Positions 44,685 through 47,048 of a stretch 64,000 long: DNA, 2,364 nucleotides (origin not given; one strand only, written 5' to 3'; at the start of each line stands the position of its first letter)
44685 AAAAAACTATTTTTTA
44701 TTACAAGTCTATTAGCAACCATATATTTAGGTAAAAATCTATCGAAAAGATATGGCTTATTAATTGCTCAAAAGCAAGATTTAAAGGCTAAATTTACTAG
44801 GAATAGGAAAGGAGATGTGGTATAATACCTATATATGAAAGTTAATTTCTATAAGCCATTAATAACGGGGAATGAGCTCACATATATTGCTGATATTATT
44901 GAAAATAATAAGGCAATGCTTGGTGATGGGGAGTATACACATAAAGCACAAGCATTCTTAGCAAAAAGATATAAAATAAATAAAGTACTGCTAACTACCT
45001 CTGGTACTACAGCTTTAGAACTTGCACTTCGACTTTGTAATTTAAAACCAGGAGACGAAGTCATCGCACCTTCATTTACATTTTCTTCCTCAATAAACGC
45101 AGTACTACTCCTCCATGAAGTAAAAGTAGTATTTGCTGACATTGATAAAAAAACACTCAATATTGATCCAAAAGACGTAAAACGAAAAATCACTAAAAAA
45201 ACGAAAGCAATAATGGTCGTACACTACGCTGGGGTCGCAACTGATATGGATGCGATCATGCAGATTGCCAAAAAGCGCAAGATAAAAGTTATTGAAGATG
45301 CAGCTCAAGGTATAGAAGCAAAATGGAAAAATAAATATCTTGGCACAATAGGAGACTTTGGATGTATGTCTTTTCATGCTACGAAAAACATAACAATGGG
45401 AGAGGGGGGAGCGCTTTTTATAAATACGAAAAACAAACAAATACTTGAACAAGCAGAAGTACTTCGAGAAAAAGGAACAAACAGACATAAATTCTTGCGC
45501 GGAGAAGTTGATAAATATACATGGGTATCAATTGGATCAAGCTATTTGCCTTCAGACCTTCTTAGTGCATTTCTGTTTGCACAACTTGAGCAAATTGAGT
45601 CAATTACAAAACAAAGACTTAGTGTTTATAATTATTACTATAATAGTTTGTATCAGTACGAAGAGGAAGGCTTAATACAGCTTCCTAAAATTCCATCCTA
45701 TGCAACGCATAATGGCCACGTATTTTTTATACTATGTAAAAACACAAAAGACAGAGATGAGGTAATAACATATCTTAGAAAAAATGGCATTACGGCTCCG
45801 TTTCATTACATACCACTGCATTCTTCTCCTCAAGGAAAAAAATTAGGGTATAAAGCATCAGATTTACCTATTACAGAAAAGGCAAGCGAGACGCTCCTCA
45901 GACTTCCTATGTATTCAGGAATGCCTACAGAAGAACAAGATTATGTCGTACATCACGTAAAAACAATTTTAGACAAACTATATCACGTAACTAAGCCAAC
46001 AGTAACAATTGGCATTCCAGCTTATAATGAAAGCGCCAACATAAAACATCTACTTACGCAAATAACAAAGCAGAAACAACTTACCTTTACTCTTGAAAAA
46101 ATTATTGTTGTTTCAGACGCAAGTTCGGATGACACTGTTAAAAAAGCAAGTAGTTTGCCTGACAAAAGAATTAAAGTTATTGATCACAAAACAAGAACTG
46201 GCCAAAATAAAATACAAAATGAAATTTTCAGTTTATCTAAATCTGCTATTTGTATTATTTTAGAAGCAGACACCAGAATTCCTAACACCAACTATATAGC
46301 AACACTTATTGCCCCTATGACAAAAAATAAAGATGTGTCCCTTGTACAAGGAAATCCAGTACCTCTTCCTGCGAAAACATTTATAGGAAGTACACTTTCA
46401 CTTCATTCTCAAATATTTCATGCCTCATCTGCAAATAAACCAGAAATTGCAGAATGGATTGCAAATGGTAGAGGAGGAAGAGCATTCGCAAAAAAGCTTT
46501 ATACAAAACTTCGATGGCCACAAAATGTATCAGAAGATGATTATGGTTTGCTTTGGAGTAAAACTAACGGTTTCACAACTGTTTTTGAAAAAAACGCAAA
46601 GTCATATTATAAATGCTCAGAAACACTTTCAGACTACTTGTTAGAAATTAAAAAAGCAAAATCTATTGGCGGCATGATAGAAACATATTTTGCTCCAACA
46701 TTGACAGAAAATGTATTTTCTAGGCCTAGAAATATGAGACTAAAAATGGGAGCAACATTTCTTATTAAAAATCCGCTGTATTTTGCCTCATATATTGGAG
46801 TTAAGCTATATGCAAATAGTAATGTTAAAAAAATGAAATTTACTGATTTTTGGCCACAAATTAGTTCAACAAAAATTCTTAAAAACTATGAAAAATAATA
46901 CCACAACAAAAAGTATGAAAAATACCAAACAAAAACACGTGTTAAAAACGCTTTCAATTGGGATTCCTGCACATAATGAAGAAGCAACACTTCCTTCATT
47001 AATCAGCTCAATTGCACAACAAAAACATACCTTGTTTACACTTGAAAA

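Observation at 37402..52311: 15-kb envelope glycosylation locus combining a sortase and LAXTG substrate with lipid-linked sugar machinery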

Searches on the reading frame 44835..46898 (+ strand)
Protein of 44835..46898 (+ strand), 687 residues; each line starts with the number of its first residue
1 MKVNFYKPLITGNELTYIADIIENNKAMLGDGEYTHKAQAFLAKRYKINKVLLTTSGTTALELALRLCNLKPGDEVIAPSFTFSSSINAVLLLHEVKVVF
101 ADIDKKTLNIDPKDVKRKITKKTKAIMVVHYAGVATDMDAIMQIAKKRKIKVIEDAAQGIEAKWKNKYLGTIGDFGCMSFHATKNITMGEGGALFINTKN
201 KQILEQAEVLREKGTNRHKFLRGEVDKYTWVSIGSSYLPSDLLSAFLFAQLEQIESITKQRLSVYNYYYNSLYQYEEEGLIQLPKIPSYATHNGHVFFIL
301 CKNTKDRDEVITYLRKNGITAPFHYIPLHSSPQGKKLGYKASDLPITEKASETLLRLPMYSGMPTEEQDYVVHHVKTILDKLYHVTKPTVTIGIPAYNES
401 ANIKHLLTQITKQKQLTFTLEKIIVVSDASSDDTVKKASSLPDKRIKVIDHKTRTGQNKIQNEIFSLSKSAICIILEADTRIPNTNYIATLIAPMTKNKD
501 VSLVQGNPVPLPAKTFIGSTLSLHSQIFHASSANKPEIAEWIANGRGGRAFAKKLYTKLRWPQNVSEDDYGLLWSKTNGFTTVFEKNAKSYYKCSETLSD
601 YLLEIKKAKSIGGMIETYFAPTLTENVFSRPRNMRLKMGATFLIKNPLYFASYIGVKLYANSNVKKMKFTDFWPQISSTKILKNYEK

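Call 4: search_protein_families(library=pfam, proteins=[window:44835-46898:+], max_evalue=0.01)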
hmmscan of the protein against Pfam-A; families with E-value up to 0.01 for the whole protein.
window:44835-46898:+ (687 aa): 8 families
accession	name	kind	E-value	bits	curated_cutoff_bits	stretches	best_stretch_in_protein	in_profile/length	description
PF01041.23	DegT_DnrJ_EryC1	-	9.1e-92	308.5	19.8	1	11-375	4-359/360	DegT/DnrJ/EryC1/StrS aminotransferase family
PF00535.33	Glycos_transf_2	-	7.1e-16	59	23.3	1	391-505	1-114/168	Glycosyl transferase family 2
PF00266.25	Aminotran_5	-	4.9e-10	39.4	21.5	1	49-162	62-182/371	Aminotransferase class-V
PF13641.12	Glyco_tranf_2_3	-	4.1e-07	30.7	27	1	388-588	1-207/230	Glycosyltransferase like family 2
PF00155.27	Aminotran_1_2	-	4.6e-07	29.8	19.7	1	40-149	49-179/361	Aminotransferase class I and II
PF01212.27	Beta_elim_lyase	-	1.3e-06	28.4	27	1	29-207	28-227/288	Beta-eliminating lyase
PF01053.26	Cys_Met_Meta_PP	-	4.3e-06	26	27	1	42-156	61-174/381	Cys/Met metabolism PLP-dependent enzyme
PF01276.26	OKR_DC_1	-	0.0024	17.1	27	1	35-161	68-209/417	Orn/Lys/Arg decarboxylase, major domain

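Call 5: search_protein_families(library=ncbifam, proteins=[window:44835-46898:+], max_evalue=0.01)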
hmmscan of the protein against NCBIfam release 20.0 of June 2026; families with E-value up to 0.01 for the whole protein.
window:44835-46898:+ (687 aa): 48 families (the best 25 are shown)
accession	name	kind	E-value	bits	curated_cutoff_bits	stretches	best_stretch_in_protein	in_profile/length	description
NF008687.0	PRK11706.1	equivalog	4.5e-155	516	375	1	3-378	2-373/375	dTDP-4-amino-4,6-dideoxygalactose transaminase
TIGR02379.1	ECA_wecE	subfamily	6.5e-138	459.6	434.85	1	3-379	2-375/376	dTDP-4-amino-4,6-dideoxy-D-glucose transaminase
TIGR03588.1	PseC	equivalog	4.9e-62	210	423.5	1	16-379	15-380/380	UDP-4-amino-4,6-dideoxy-N-acetyl-beta-L-altrosamine transaminase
NF008658.2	PRK11658.1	equivalog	1.5e-57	195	631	1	4-380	6-378/379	UDP-4-amino-4-deoxy-L-arabinose aminotransferase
TIGR04181.1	NHT_00031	hypoth_equivalog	5.5e-54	183.4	420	1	5-358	3-357/359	LegC family aminotransferase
NF011936.0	PRK15407.1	equivalog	1.8e-44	152.2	423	1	27-380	59-437/440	lipopolysaccharide biosynthesis protein RfbH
TIGR04427.1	PLP_DesI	equivalog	8.2e-33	114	650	1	27-369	46-373/390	dTDP-4-dehydro-6-deoxyglucose aminotransferase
TIGR03937.1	PgaC_IcaA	equivalog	1.4e-13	50.6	422.3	1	381-518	38-173/407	poly-beta-1,6-N-acetyl-D-glucosamine synthase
TIGR03965.1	mycofact_glyco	equivalog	8.1e-10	38.1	280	1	387-519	73-203/467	mycofactocin biosynthesis glycosyltransferase MftF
TIGR01977.1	am_tr_V_EF2568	hypoth_equivalog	1e-09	37.9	377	1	46-159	60-177/376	cysteine desulfurase family protein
NF006230.0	PRK08363.1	equivalog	5.3e-09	35.3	534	1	49-155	94-205/398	alanine aminotransferase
NF005816.0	PRK07682.1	equivalog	8.7e-09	34.5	620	1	43-155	80-202/390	aminotransferase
NF004975.0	PRK06348.1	equivalog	1.8e-08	33.8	549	1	29-155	66-201/384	pyridoxal phosphate-dependent aminotransferase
TIGR04283.1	glyco_like_mftF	equivalog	3e-08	33.5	182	1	391-491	2-93/221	TIGR04283 family arsenosugar biosynthesis glycosyltransferase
NF005817.0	PRK07683.1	equivalog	3.4e-08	32.6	575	1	33-155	69-200/387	aminotransferase A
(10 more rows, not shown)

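Call 10: find_encoding_contigs(protein=window:44835-46898:+, flank=10000, max_places=6)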
Protein window:44835-46898:+ (687 aa): 3 contigs read that carry it; 1 place shown.
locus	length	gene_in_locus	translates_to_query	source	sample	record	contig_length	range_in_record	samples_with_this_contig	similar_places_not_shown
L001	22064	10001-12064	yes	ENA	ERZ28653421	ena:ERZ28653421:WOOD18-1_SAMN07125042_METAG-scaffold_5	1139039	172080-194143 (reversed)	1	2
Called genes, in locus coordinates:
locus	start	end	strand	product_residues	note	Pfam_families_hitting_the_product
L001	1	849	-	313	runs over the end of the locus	PF13495:Phage_int_SAM_4 (weak), PF02899:Phage_int_SAM_1, PF00589:Phage_integrase, PF22823:MrpR_C_cat (faint)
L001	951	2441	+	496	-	PF00704:Glyco_hydro_18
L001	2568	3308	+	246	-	-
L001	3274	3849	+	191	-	PF04203:Sortase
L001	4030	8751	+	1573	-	PF00535:Glycos_transf_2, PF13641:Glyco_tranf_2_3, PF00535:Glycos_transf_2, PF13632:Glyco_trans_2_3, PF13439:Glyco_transf_4, PF00534:Glycos_transf_1, PF13692:Glyco_trans_1_4, PF20706:GT4-conflict, +3 more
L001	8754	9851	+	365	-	PF13439:Glyco_transf_4 (weak), PF20706:GT4-conflict, PF00534:Glycos_transf_1, PF13692:Glyco_trans_1_4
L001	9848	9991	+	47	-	-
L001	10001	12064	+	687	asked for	PF01041:DegT_DnrJ_EryC1, PF01212:Beta_elim_lyase (weak), PF00155:Aminotran_1_2 (weak), PF00266:Aminotran_5, PF01053:Cys_Met_Meta_PP (faint), PF00535:Glycos_transf_2, PF13641:Glyco_tranf_2_3 (weak)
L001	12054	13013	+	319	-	PF13506:Glyco_transf_21 (weak), PF13641:Glyco_tranf_2_3, PF00535:Glycos_transf_2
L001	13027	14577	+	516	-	-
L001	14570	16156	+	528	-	PF13231:PMT_2 (weak)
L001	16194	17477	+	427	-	PF13620:CarboxypepD_reg (weak), PF13715:CarbopepD_reg_2 (weak), PF16371:MetallophosN (weak)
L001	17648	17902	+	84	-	PF04226:Transgly_assoc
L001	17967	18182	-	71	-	-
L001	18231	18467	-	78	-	-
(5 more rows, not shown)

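Call 12: find_homologous_proteins(query=window:44835-46898:+, max_evalue=0.00001)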
Query window:44835-46898:+ (687 aa): 8000 proteins with E <= 0.00001 among 8000 candidates; the best 120 are listed.
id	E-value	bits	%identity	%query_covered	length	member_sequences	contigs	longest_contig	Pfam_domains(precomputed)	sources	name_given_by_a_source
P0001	0.0e+0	1544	100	100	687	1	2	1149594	PF13641.13,PF00155.28,PF00266.26,PF01212.28,PF01053.27,PF00535.33,PF01041.24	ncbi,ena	-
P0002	3.1e-201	688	51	94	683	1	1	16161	PF13641.13,PF00155.28,PF00266.26,PF01212.28,PF01053.27,PF00535.33,PF01041.24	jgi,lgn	-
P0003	2.6e-194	665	49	94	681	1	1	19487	PF13641.13,PF00155.28,PF00266.26,PF01212.28,PF01053.27,PF00535.33,PF01041.24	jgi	-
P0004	1.3e-190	653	46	99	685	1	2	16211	PF13632.13,PF13641.13,PF00155.28,PF00266.26,PF01212.28,PF01053.27,PF00535.33,PF01041.24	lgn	-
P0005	5.5e-189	648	49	96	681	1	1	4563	PF13632.13,PF13641.13,PF00155.28,PF00266.26,PF01053.27,PF00535.33,PF01041.24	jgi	jgi:dTDP-4-amino-4,6-dideoxygalactose transaminase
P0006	7.7e-189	647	46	99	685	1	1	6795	PF13632.13,PF13641.13,PF00155.28,PF00266.26,PF01212.28,PF01053.27,PF00535.33,PF01041.24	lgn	-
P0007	4.2e-183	628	46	96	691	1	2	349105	PF00155.28,PF00266.26,PF01212.28,PF00535.33,PF01041.24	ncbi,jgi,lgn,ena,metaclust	metaclust:\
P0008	7.9e-175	601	47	90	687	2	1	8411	PF13641.13,PF00155.28,PF00266.26,PF01212.28,PF00535.33,PF01041.24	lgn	-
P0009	5.0e-174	598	44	99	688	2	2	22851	PF13641.13,PF00155.28,PF00266.26,PF00535.33,PF01041.24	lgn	-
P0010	4.0e-169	582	49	84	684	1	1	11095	PF13641.13,PF00155.28,PF00266.26,PF01212.28,PF01053.27,PF00535.33,PF01041.24,PF01276.27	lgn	-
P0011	4.0e-166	572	65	56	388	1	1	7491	PF00155.28,PF00266.26,PF01212.28,PF01053.27,PF01041.24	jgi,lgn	-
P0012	1.2e-162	561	65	56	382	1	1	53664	PF00155.28,PF00266.26,PF01212.28,PF01053.27,PF01041.24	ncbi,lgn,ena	-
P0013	4.4e-162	559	67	54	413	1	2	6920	PF00155.28,PF00266.26,PF01212.28,PF01053.27,PF01041.24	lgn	-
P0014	1.4e-160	554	64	56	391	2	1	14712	PF00155.28,PF00266.26,PF01041.24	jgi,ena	-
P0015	3.1e-160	553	63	56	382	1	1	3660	PF00155.28,PF00266.26,PF01212.28,PF01041.24,PF01276.27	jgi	jgi:dTDP-4-amino-4,6-dideoxygalactose transaminase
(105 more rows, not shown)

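Call 13: find_encoding_contigs(protein=P0007, flank=10000, max_places=2)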
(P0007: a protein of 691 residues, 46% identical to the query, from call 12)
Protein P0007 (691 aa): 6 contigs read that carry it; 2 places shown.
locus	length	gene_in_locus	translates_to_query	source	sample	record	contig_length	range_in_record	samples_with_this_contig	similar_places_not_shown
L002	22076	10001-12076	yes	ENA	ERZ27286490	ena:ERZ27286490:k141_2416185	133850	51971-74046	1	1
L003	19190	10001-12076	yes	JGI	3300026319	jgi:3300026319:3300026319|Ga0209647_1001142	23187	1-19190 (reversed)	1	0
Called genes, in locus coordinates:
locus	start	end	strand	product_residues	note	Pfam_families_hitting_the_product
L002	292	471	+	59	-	PF12728:HTH_17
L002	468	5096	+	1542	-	PF00535:Glycos_transf_2, PF00535:Glycos_transf_2, PF13641:Glyco_tranf_2_3, PF13632:Glyco_trans_2_3, PF13439:Glyco_transf_4, PF13579:Glyco_trans_4_4, PF00534:Glycos_transf_1, PF13692:Glyco_trans_1_4, +2 more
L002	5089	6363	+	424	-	PF13506:Glyco_transf_21, PF13641:Glyco_tranf_2_3, PF00535:Glycos_transf_2, PF13632:Glyco_trans_2_3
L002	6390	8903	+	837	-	PF02366:PMT, PF13231:PMT_2, PF01270:Glyco_hydro_8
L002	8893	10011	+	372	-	PF13439:Glyco_transf_4 (weak), PF20706:GT4-conflict, PF00534:Glycos_transf_1, PF13692:Glyco_trans_1_4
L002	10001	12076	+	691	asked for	PF00155:Aminotran_1_2, PF01041:DegT_DnrJ_EryC1, PF00266:Aminotran_5, PF01212:Beta_elim_lyase (weak), PF00535:Glycos_transf_2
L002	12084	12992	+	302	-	PF00535:Glycos_transf_2, PF13641:Glyco_tranf_2_3 (faint), PF13632:Glyco_trans_2_3 (faint)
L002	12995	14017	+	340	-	-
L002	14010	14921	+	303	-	PF00535:Glycos_transf_2, PF10111:Glyco_tranf_2_2 (weak), PF13641:Glyco_tranf_2_3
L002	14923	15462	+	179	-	PF13641:Glyco_tranf_2_3, PF00535:Glycos_transf_2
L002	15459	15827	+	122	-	-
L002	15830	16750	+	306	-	PF00535:Glycos_transf_2, PF13641:Glyco_tranf_2_3, PF13632:Glyco_trans_2_3 (weak)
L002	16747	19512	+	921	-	-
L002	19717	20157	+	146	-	-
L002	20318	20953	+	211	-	-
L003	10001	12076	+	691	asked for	PF00155:Aminotran_1_2, PF01041:DegT_DnrJ_EryC1, PF00266:Aminotran_5, PF01212:Beta_elim_lyase (weak), PF00535:Glycos_transf_2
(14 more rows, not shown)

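Call 14: find_encoding_contigs(protein=P0002, flank=10000, max_places=2)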
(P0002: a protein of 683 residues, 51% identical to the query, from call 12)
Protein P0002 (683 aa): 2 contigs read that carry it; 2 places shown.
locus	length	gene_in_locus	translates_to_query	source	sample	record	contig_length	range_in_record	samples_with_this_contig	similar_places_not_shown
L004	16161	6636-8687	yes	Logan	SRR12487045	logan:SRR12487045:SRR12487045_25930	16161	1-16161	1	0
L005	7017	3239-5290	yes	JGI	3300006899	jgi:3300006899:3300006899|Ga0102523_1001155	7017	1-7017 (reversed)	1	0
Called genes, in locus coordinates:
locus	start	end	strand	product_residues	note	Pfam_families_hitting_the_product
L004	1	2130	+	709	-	?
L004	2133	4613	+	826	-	PF13439:Glyco_transf_4, PF13579:Glyco_trans_4_4, PF20706:GT4-conflict, PF00534:Glycos_transf_1, PF13524:Glyco_trans_1_2 (weak), PF13692:Glyco_trans_1_4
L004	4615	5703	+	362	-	PF13439:Glyco_transf_4 (faint), PF20706:GT4-conflict, PF00534:Glycos_transf_1, PF13692:Glyco_trans_1_4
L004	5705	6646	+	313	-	PF01073:3Beta_HSD, PF01370:Epimerase, PF02719:Polysacc_synt_2, PF04321:RmlD_sub_bind, PF16363:GDP_Man_Dehyd, PF07993:NAD_binding_4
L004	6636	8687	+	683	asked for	PF00155:Aminotran_1_2, PF01041:DegT_DnrJ_EryC1, PF00266:Aminotran_5, PF01053:Cys_Met_Meta_PP, PF01212:Beta_elim_lyase (weak), PF00535:Glycos_transf_2, PF13641:Glyco_tranf_2_3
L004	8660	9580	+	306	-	PF00535:Glycos_transf_2, PF13641:Glyco_tranf_2_3, PF13632:Glyco_trans_2_3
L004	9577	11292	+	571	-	PF01522:Polysacc_deac_1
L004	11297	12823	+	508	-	-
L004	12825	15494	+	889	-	PF13231:PMT_2, PF26410:GH5_mannosidase, PF00150:Cellulase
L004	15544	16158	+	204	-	-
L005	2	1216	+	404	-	?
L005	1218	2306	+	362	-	PF13439:Glyco_transf_4 (faint), PF20706:GT4-conflict, PF00534:Glycos_transf_1, PF13692:Glyco_trans_1_4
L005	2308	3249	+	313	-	PF01073:3Beta_HSD, PF01370:Epimerase, PF02719:Polysacc_synt_2, PF04321:RmlD_sub_bind, PF16363:GDP_Man_Dehyd, PF07993:NAD_binding_4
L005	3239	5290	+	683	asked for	PF00155:Aminotran_1_2, PF01041:DegT_DnrJ_EryC1, PF00266:Aminotran_5, PF01053:Cys_Met_Meta_PP, PF01212:Beta_elim_lyase (weak), PF00535:Glycos_transf_2, PF13641:Glyco_tranf_2_3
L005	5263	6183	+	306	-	PF00535:Glycos_transf_2, PF13641:Glyco_tranf_2_3, PF13632:Glyco_trans_2_3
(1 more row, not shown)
